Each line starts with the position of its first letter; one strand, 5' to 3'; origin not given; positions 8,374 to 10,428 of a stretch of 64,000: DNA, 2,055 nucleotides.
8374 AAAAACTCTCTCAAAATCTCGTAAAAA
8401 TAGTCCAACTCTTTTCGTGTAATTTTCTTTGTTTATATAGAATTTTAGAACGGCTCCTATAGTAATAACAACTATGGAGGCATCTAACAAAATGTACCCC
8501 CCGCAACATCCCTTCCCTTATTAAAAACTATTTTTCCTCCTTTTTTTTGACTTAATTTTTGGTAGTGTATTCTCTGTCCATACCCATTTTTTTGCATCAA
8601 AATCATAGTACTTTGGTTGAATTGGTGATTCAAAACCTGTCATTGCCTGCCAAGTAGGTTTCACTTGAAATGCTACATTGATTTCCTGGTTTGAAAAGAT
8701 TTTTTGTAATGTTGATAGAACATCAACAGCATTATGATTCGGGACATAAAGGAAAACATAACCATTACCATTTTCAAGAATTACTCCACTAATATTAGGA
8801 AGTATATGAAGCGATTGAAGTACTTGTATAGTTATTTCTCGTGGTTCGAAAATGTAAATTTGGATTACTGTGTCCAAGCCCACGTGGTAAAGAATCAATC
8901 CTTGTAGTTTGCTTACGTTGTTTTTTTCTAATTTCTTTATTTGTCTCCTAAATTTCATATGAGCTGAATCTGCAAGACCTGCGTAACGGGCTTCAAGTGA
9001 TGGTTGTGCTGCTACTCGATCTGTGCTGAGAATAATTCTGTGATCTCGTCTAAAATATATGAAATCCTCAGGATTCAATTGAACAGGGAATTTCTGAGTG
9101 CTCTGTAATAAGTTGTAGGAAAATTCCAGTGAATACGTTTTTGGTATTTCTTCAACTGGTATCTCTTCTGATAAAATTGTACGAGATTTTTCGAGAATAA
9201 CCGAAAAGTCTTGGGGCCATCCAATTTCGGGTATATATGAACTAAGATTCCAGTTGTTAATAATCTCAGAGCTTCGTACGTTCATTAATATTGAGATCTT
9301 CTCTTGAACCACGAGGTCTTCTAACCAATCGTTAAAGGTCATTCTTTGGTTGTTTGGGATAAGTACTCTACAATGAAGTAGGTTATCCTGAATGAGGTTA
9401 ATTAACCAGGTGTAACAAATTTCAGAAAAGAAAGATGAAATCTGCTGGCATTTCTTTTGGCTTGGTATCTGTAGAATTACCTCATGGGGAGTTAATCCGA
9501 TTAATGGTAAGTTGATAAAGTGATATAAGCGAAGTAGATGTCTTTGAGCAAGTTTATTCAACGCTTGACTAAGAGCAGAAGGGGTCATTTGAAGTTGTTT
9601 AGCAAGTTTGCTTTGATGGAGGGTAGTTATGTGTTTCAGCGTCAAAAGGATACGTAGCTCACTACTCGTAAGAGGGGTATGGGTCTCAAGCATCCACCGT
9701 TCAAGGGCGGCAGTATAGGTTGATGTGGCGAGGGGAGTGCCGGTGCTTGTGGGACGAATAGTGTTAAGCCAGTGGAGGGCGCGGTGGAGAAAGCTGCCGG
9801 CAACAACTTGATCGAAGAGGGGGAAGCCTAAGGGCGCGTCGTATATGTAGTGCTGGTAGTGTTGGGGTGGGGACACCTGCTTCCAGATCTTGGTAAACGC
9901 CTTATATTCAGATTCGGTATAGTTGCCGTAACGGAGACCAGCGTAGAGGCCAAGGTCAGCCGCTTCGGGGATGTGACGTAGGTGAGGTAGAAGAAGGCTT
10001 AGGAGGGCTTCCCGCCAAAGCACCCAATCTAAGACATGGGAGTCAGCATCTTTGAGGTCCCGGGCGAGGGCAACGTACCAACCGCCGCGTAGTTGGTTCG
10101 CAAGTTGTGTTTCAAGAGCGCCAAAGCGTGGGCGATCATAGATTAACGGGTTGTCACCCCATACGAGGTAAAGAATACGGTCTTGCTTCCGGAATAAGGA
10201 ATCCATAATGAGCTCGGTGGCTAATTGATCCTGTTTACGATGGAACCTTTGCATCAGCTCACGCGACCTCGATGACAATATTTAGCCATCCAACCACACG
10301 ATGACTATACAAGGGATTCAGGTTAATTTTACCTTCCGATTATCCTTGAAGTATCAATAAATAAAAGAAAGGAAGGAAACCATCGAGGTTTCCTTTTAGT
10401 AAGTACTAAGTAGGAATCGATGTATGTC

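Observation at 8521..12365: Tandem pair of ~580-aa paralogues of an unrecognised multi-domain wHTH family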

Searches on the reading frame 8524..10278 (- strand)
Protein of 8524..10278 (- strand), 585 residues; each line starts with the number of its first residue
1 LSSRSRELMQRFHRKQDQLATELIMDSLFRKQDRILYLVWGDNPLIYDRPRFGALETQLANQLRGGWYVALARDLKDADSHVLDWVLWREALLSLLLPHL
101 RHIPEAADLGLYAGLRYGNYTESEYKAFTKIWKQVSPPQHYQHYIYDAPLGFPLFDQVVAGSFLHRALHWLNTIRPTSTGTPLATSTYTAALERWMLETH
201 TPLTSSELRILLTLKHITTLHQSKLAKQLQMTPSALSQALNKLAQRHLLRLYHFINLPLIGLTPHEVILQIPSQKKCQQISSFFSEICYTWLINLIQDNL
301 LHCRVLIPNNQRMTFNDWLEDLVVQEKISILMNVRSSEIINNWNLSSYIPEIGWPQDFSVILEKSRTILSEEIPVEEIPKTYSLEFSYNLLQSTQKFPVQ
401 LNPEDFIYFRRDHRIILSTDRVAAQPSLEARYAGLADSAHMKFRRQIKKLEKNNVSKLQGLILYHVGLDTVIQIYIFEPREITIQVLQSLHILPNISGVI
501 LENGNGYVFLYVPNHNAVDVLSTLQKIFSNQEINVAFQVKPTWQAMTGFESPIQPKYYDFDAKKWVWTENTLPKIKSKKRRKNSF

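Call 6: search_protein_families(library=pfam, proteins=[window:8524-10278:-], max_evalue=1)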
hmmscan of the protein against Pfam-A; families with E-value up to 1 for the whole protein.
window:8524-10278:- (585 aa): 7 families
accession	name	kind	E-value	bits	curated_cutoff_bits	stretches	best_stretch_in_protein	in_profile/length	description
PF01047.28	MarR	-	1.2e-05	25.6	24.6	1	203-249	1-47/59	MarR family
PF12802.13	MarR_2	-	4.2e-05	24.1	27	1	203-250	3-51/61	MarR family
PF13545.12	HTH_Crp_2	-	0.012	16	27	1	219-250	22-53/70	Crp-like helix-turn-helix domain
PF00126.33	HTH_1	-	0.028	14.8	26.6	1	222-248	16-42/60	Bacterial regulatory helix-turn-helix protein, lysR family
PF01325.25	Fe_dep_repress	-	0.16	12.7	26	1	220-249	23-52/60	Iron dependent repressor, N-terminal DNA binding domain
PF13412.12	HTH_24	-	0.2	11.7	21.9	1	206-247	4-45/48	Winged helix-turn-helix DNA-binding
PF01022.26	HTH_5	-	0.55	10.6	22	0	222-244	18-40/47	Bacterial regulatory protein, arsR family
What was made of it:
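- Pfam MarR hit above its gathering cut-off in both proteins (call 6).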

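Call 7: search_protein_families(library=ncbifam, proteins=[window:8524-10278:-], max_evalue=1)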
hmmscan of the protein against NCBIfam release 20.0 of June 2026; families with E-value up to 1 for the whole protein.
window:8524-10278:- (585 aa): 8 families
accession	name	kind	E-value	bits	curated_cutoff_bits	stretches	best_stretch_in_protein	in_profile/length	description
NF007581.0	PRK10216.1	equivalog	0.0021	17.2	314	1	202-267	4-67/319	HTH-type transcriptional regulator YidZ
NF033788.1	HTH_metalloreg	subfamily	0.005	16.6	55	1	208-249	14-55/77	metalloregulator ArsR/SmtB family transcription factor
NF045919.1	HphnlacHdxRed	equivalog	0.0058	15.8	340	1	201-284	208-291/309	p-hydroxyphenylacetate 3-hydroxylase reductase component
NF038251.1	AdcR_fam_Zn_TF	equivalog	0.031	14.5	175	1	202-250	33-80/143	zinc-dependent MarR family transcriptional regulator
TIGR04458.1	CYP450_TxtE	equivalog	0.034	12.8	500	1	395-457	63-125/403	4-nitrotryptophan synthase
NF040939.2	trans_reg_lrs14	equivalog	0.057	13.5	90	1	202-248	18-65/103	Lrs14 family HTH-type transcriptional regulator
NF053606.1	Sta1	subfamily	0.095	12.8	80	1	203-248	18-63/100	Sta1 family transcriptional regulator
TIGR02937.1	sigma70-ECF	superfamily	0.13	11.9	42.9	0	207-244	121-158/165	sigma-70 family RNA polymerase sigma factor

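Call 9: find_homologous_proteins(query=window:8524-10278:-)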
Query window:8524-10278:- (585 aa): 56 proteins with E <= 0.001 among 8000 candidates.
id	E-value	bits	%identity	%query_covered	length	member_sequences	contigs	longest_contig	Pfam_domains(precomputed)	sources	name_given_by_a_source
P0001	0.0e+0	1319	100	99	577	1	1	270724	PF01047.29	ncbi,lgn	-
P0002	0.0e+0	1120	84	98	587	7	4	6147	PF12802.14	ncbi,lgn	-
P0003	1.2e-217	742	57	99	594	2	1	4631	-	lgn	-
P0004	1.5e-213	729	57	97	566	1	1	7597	-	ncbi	-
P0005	4.1e-213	727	57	98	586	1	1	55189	PF12802.14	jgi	jgi:DNA-binding Lrp family transcriptional regulator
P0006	5.4e-211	720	55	98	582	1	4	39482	-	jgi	jgi:hypothetical protein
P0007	7.8e-207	707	57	99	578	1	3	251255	-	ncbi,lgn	-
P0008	3.7e-206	704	54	99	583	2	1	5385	-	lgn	-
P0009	2.1e-205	702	55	99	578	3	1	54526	-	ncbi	ncbi:MAG: hypothetical protein ACFFBR_07065 [Promethearchaeota archaeon]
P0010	6.4e-204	697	54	98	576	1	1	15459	-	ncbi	-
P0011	7.3e-202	690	53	99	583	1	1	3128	-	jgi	jgi:hypothetical protein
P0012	1.2e-200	686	54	98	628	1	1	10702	-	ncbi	-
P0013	3.4e-200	685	53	98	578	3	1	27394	-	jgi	-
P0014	1.4e-198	679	54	99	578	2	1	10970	-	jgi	jgi:DNA-binding CsgD family transcriptional regulator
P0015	8.7e-198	677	53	98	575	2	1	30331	-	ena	-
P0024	4.7e-160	552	46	97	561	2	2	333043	-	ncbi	ncbi:MAG: hypothetical protein ACFE89_08195 [Candidatus Hodarchaeota archaeon]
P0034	6.9e-152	525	45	96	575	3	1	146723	PF12802.14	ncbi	-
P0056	5.8e-84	301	35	83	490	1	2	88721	PF01047.29,PF13412.13,PF12802.14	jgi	jgi:hypothetical protein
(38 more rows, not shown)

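Call 17: search_solved_structures(query=A1, max_evalue=1)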
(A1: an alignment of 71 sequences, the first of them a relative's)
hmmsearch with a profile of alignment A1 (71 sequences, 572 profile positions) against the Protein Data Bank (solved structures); distinct sequences matched with E-value up to 1: 78 (the best 60 are shown).
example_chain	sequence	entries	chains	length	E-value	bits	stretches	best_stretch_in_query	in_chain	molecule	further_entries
2dbb_A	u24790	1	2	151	6.8e-07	31.2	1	197-331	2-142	Putative HTH-type transcriptional regulator PH0061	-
4ija_A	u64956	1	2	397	9.1e-05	24.2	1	199-248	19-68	XylR protein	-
6uvu_A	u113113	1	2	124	9.9e-05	24.1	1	203-255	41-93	ArsR family transcriptional regulator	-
5yhz_A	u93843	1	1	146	0.00029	22.5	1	197-264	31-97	Zinc transport transcriptional regulator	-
5yhx_A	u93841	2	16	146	0.00054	21.6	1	197-264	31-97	Zinc transport transcriptional regulator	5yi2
5yhy_A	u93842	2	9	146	0.00057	21.6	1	197-264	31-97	Zinc transport transcriptional regulator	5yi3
6fi9_A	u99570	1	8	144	0.00066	21.4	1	197-264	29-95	Transcriptional regulator ZitR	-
3nrv_A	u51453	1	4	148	0.00086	21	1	204-251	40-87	Putative transcriptional regulator (MarR/EmrR family)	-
5yi0_B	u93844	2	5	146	0.0011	20.6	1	197-264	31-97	Zinc transport transcriptional regulator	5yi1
2p5v_A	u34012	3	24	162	0.0015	20.2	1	200-254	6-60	Transcriptional regulator, LRP/AsnC family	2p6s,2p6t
2cfx_A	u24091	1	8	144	0.0022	19.6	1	201-320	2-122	HTH-TYPE TRANSCRIPTIONAL REGULATOR LRPC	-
5jls_A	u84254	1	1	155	0.0026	19.4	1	199-248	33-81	Adhesin competence repressor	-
5jlu_A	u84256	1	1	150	0.0028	19.3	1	199-248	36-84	Adhesin competence repressor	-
6cmv_A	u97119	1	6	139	0.0041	18.8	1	195-249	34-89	Transcriptional regulator Lrs14-like protein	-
3tgn_A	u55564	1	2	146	0.0041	18.7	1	200-251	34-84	Adc operon repressor AdcR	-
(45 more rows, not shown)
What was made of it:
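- On Lrp/AsnC (FFRP) superfamily: The family profile aligns to residues 2-60 of Lrp/AsnC structures (2dbb, 2p5v, 2cfx; call 17). The profile match extends to residue 142 of 2dbb (call 17).
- Family profile against PDB sequences: best hits are DNA-binding Lrp/AsnC proteins matched over HTH+RAM (2dbb E 6.8e-7; LrpC; FL11) (call 17).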

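Call 18: find_encoding_contigs(protein=P0007, flank=10000, max_places=2)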
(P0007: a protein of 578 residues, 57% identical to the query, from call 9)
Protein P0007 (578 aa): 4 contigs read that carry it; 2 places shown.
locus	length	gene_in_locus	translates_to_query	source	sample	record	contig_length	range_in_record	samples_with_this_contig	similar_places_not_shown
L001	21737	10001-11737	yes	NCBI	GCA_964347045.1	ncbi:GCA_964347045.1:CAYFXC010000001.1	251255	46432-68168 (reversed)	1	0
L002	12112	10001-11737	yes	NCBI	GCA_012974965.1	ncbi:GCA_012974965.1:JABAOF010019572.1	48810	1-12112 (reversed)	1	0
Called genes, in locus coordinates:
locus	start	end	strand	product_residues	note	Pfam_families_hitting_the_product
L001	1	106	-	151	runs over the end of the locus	-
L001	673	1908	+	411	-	PF05621:TniB (weak), PF13191:AAA_16, PF00004:AAA, PF13401:AAA_22, PF22606:Cdc6-ORC-like_ATPase_lid, PF22703:Cdc6_lid, PF09079:WHD_Cdc6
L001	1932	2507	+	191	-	PF09999:DUF2240 (faint)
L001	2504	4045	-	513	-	PF00149:Metallophos, PF04042:DNA_pol_E_B, PF12850:Metallophos_2 (faint)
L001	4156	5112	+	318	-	PF04014:MazE_antitoxin (weak), PF01895:PhoU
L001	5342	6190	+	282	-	PF00493:MCM (weak), PF05496:RuvB_N (faint), PF00004:AAA, PF07724:AAA_2, PF07726:AAA_3, PF07728:AAA_5, PF00158:Sigma54_activat (weak)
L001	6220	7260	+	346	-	PF00092:VWA, PF13519:VWA_2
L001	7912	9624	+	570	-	PF01047:MarR (weak)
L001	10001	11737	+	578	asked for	-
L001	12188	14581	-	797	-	PF00133:tRNA-synt_1, PF09334:tRNA-synt_1g, PF08264:Anticodon_1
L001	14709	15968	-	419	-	PF03463:eRF1_1, PF18854:baeRF_family10, PF03464:eRF1_2, PF18859:acVLRF1, PF03465:eRF1_3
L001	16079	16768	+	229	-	PF00696:AA_kinase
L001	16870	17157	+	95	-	-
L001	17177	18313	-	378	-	PF01571:GCV_T, PF08669:GCV_T_C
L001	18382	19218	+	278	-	PF00809:Pterin_bind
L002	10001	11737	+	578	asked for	-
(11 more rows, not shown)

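Call 19: find_encoding_contigs(protein=P0024, flank=10000, max_places=2)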
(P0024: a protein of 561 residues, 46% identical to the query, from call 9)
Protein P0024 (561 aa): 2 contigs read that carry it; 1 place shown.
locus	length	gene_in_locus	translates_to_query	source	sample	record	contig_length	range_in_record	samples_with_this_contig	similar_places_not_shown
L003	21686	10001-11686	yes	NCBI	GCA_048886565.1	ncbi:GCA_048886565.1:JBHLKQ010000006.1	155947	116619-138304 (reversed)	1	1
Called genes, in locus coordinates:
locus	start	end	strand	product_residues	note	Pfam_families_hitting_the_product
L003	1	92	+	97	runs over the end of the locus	PF01978:TrmB (weak)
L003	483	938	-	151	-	-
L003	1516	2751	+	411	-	PF05621:TniB (weak), PF13191:AAA_16, PF00004:AAA, PF13401:AAA_22, PF22606:Cdc6-ORC-like_ATPase_lid, PF22703:Cdc6_lid, PF09079:WHD_Cdc6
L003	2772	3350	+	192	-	-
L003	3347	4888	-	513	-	PF01336:tRNA_anti-codon (faint), PF00149:Metallophos, PF04042:DNA_pol_E_B, PF12850:Metallophos_2 (faint)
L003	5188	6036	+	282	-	PF05496:RuvB_N (faint), PF00004:AAA, PF07724:AAA_2, PF07726:AAA_3, PF07728:AAA_5, PF00158:Sigma54_activat (weak)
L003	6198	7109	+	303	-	PF00092:VWA (weak), PF13519:VWA_2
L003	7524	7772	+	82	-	-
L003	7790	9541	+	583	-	PF01047:MarR, PF12802:MarR_2 (weak), PF13412:HTH_24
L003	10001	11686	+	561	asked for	-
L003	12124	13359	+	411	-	PF13191:AAA_16 (faint), PF13401:AAA_22 (weak), PF22703:Cdc6_lid, PF09079:WHD_Cdc6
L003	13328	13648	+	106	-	PF01047:MarR (faint), PF01022:HTH_5, PF12840:HTH_20 (weak), PF13412:HTH_24, PF09339:HTH_IclR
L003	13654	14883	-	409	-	PF03215:Rad17, PF05496:RuvB_N (weak), PF00004:AAA, PF25361:AAA_lid_RFC1, PF21960:RCF1-5-like_lid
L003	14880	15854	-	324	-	PF03215:Rad17 (faint), PF05496:RuvB_N (faint), PF00004:AAA, PF13177:DNA_pol3_delta2 (weak), PF21960:RCF1-5-like_lid, PF25361:AAA_lid_RFC1, PF08542:Rep_fac_C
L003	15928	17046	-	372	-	PF11974:bMG3 (faint), PF16640:Big_3_5 (faint), PF02369:Big_1 (faint), PF13620:CarboxypepD_reg (faint), PF17789:MG4 (faint)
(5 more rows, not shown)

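Call 20: find_encoding_contigs(protein=P0034, flank=10000, max_places=1)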
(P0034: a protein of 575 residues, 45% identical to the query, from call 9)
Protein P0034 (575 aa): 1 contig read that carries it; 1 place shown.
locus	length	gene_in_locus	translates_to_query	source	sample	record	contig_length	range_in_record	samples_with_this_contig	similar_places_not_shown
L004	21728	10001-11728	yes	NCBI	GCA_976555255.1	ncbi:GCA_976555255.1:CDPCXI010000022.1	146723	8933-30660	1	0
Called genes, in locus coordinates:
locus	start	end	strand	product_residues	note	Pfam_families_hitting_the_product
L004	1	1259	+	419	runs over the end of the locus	PF03463:eRF1_1, PF18854:baeRF_family10, PF03464:eRF1_2, PF18859:acVLRF1, PF03465:eRF1_3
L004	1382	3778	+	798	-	PF00133:tRNA-synt_1, PF09334:tRNA-synt_1g, PF08264:Anticodon_1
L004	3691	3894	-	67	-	-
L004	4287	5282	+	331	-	PF04014:MazE_antitoxin (faint), PF01895:PhoU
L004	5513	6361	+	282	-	PF00493:MCM (weak), PF05496:RuvB_N (faint), PF00004:AAA, PF07724:AAA_2 (weak), PF07726:AAA_3, PF07728:AAA_5, PF00158:Sigma54_activat (weak)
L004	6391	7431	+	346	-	PF05762:VWA_CoxE (weak), PF00092:VWA, PF13519:VWA_2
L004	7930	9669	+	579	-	-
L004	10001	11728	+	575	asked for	PF12802:MarR_2 (weak)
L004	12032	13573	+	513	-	PF00149:Metallophos, PF04042:DNA_pol_E_B, PF12850:Metallophos_2 (faint)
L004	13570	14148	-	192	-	PF09999:DUF2240 (weak)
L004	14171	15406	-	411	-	PF05621:TniB (weak), PF13191:AAA_16, PF00004:AAA, PF13401:AAA_22, PF22606:Cdc6-ORC-like_ATPase_lid, PF22703:Cdc6_lid, PF09079:WHD_Cdc6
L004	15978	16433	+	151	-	-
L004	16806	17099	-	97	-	PF01978:TrmB (weak)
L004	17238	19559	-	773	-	PF00708:Acylphosphatase, PF07503:zf-HYPF, PF01300:Sua5_yciO_yrdC, PF17788:HypF_C, PF22521:HypF_C_2, PF00814:TsaD (weak)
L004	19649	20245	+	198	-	PF01381:HTH_3, PF12844:HTH_19, PF13412:HTH_24 (faint), PF13443:HTH_26 (weak), PF13560:HTH_31, PF00571:CBS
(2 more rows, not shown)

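Call 21: find_encoding_contigs(protein=P0056, flank=10000, max_places=1)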
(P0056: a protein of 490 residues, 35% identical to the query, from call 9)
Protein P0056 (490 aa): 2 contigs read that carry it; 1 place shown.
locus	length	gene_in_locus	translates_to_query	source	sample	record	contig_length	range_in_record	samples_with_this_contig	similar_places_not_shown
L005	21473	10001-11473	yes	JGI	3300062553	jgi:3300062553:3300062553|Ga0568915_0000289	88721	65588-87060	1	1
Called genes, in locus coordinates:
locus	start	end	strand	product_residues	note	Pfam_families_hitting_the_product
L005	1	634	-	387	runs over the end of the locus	PF04055:Radical_SAM, PF13353:Fer4_12 (weak)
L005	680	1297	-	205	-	PF04307:YdjM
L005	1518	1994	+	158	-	-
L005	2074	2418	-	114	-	-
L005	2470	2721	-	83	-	-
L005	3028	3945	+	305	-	PF00924:MS_channel_2nd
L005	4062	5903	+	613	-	PF00111:Fer2, PF17650:RACo_linker, PF17651:Raco_middle, PF14574:RACo_C_ter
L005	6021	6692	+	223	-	-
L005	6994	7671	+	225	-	-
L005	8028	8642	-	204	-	PF06197:DUF998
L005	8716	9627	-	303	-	PF02567:PhzC-PhzF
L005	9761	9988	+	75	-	-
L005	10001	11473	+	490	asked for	PF01047:MarR (faint), PF12802:MarR_2 (weak), PF13412:HTH_24 (weak)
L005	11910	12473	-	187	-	-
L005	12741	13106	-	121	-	-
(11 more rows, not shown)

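Call 28: predict_structure(alignment_id=A1)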
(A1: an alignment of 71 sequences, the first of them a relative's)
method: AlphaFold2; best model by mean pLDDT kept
length: 577 residues; sequences in the alignment: 71
mean_pLDDT: 92.4   pTM: 0.88
mean pLDDT of the five models: 92.4, 92.1, 91.9, 91.8, 91.4
residues with pLDDT >= 90: 470; 70-90: 93; 50-70: 12; < 50: 2
segments of 3 or more residues with pLDDT < 50: none
pLDDT, mean of each block of 10 residues (from residue 1): 96 94 93 96 95 79 97 97 97 95 97 97 97 88 96 96 86 85 93 96 90 90 96 96 94 97 94 94 92 96 96 96 96 94 96 93 75 87 87 94 85 89 85 91 93 93 97 94 94 97 97 97 96 86 92 96 88 54
secondary structure, 60 per line:
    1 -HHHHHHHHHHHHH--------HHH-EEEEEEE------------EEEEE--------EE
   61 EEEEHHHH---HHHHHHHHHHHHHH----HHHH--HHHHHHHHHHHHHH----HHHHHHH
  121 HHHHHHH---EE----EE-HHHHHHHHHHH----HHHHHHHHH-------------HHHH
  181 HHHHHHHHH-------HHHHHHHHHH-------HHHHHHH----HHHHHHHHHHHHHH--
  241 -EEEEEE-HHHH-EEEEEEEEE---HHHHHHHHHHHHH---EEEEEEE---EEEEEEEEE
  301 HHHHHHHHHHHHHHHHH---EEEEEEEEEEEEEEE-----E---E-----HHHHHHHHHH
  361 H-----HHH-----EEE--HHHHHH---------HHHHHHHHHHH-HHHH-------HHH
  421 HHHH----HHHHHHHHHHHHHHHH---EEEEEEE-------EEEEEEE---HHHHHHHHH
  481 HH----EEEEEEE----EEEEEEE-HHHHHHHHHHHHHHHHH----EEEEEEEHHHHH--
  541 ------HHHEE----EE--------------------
elements in order: H2-14 E27-33 E46-50 E59-64 H65-68 H72-85 H90-93 H96-109 H114-127 H140-150 H155-163 H177-189 H197-206 H214-220 H225-238 E242-247 H249-252 E254-262 H266-278 E282-288 E292-300 H301-317 E321-335 H351-361 E375-377 H380-385 H395-405 H407-410 H418-424 H429-444 E448-454 E462-468 H472-482 E487-493 E498-504 H506-522 E527-533 H534-538
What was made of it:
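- On Lrp/AsnC (FFRP) superfamily: The AF2 model shows a three-helix wHTH at 197-252 (call 28). AF2 secondary structure at 254-335 and 448-533 (call 28).
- AF2 model of A: pLDDT 92.4, pTM 0.88, with wHTH + beta-alpha-beta-beta-alpha-beta occurring twice (call 28).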

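Call 30: search_protein_representatives(alignment_id=A1)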
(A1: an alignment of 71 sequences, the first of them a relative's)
Query: 71 sequences, 572 profile positions. Proteins with E-value up to 0.001 (for the whole library): 1513; up to 1e-10: 109; up to 1e-30: 21. The best 150 are listed.
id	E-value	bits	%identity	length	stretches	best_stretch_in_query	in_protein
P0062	1.8e-248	842.1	-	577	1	3-571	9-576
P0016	2.6e-224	762.3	-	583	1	7-570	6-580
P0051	2.5e-222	755.7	-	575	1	6-571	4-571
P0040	1.6e-221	753.1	-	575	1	4-567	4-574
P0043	1.3e-205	700.5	-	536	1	45-570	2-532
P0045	1.1e-200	684.3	-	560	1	29-571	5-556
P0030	1.7e-200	683.7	-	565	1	9-569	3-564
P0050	7.6e-188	641.9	-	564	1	15-564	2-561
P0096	4.8e-187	639.3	-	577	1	14-569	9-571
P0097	7.8e-149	513.1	-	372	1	104-472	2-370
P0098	6.1e-105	368.2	-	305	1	9-278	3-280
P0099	1.8e-101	356.7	-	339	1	230-569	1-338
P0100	2.2e-101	356.5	-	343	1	233-569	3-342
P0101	2.8e-68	247.1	-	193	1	383-571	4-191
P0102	6.8e-64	232.7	-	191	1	376-558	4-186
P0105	6.4e-49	183.2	-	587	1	8-569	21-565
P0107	1.1e-36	142.8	-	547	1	69-564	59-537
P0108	1.5e-36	142.4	-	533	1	16-420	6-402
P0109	1.2e-30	122.9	-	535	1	80-561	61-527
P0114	4.7e-29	117.7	-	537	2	80-372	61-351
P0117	3.1e-26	108.3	-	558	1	75-525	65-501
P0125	9.8e-23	96.8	-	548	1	11-536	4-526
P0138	1.6e-16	76.2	-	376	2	199-364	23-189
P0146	1.0e-14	70.3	-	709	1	153-408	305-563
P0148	1.8e-14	69.5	-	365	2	200-364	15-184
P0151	3.9e-14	68.4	-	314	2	196-341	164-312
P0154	1.5e-13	66.4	-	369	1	197-562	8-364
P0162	6.2e-13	64.4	-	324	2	206-316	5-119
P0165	9.6e-13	63.8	-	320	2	199-329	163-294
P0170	2.5e-12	62.4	-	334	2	201-339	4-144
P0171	2.5e-12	62.4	-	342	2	202-298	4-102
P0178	7.9e-12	60.8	-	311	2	204-322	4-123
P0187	3.1e-11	58.8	-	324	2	200-324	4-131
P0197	1.1e-10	57.0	-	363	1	203-565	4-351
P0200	1.2e-10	56.9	-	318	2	202-309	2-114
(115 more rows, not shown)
